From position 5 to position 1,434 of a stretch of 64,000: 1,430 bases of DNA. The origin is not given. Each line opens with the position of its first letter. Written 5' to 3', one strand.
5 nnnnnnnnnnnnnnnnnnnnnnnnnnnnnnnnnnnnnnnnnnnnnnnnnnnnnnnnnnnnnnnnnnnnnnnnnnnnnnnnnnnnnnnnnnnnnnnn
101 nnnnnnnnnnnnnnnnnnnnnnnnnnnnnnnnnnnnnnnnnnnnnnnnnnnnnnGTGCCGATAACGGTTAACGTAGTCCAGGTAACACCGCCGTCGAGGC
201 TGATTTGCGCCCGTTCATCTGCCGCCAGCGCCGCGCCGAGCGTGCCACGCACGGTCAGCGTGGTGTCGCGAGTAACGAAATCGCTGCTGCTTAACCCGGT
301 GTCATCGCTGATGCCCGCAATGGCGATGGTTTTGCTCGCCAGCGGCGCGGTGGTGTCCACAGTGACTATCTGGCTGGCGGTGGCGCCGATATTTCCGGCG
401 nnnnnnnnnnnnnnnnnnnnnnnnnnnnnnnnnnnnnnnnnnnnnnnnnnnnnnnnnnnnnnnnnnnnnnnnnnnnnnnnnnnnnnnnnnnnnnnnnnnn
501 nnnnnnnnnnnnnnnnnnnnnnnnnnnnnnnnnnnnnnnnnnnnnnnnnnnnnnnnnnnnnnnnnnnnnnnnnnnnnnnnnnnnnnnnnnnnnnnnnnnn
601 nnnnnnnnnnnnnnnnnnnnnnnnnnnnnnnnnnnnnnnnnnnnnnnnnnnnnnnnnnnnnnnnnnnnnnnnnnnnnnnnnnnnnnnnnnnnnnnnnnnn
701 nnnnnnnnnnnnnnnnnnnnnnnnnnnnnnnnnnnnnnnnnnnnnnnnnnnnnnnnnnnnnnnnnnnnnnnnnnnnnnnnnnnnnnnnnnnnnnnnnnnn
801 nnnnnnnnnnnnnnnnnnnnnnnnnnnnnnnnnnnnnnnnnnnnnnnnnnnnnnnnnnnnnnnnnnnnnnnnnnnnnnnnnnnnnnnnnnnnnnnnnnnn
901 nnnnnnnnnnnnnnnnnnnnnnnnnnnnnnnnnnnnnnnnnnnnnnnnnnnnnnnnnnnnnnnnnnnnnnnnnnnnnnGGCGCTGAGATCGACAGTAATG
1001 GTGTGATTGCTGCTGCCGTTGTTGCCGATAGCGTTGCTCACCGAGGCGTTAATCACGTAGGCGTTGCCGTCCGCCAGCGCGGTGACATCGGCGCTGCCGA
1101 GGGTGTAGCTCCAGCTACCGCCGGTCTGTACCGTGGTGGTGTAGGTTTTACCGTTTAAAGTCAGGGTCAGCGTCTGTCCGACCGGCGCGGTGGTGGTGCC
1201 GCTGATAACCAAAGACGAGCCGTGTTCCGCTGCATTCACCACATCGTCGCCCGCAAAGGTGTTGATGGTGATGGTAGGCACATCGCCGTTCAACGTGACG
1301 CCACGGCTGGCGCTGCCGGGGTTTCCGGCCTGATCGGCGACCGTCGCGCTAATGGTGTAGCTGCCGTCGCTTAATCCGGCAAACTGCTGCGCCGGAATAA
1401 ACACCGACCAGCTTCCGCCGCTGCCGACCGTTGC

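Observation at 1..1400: Left-edge repeats form a separate subfamily from the central cassette array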

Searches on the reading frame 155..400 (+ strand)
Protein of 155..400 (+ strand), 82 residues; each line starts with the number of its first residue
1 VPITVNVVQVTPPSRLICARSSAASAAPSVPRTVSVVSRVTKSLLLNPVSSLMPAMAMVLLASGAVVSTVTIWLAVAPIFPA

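Call 58: search_protein_families(library=pfam, proteins=[window:155-400:+], max_evalue=0.01)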
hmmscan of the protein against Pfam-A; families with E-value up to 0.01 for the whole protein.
window:155-400:+ (82 aa): 0 families

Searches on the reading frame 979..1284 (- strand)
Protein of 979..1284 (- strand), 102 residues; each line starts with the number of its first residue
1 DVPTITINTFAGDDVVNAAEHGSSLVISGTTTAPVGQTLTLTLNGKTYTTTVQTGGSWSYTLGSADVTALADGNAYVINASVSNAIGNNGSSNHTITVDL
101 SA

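Call 18: search_protein_families(library=pfam, proteins=[window:979-1284:-], max_evalue=0.01)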
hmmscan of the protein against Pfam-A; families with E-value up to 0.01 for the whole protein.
seq(102 aa): 3 families
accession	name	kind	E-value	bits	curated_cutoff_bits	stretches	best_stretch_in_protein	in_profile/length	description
PF19077.6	Big_13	-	1e-05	26.4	27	1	26-99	30-101/102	Bacterial Ig-like domain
PF13149.12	Mfa_like_1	-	0.0029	18.1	27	1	20-96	182-243/246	Fimbrillin-like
PF22479.2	Pam3_gp18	-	0.0083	17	24.2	0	36-86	11-63/101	Cyanophage baseplate Pam3 plug gp18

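Call 19: search_protein_families(library=ncbifam, proteins=[window:979-1284:-], max_evalue=0.01)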
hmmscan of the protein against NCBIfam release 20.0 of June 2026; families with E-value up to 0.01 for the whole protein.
seq(102 aa): 2 families
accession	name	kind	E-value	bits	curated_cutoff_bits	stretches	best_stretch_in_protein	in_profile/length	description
NF033510.3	Ca_tandemer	repeat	2.6e-26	91.8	50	1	2-89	10-95/96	Ca2+-stabilized repeat-containing adhesin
NF012196.1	Ig_like_ice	domain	1.2e-11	44.4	50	1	4-72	28-100/108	Ig-like domain-containing protein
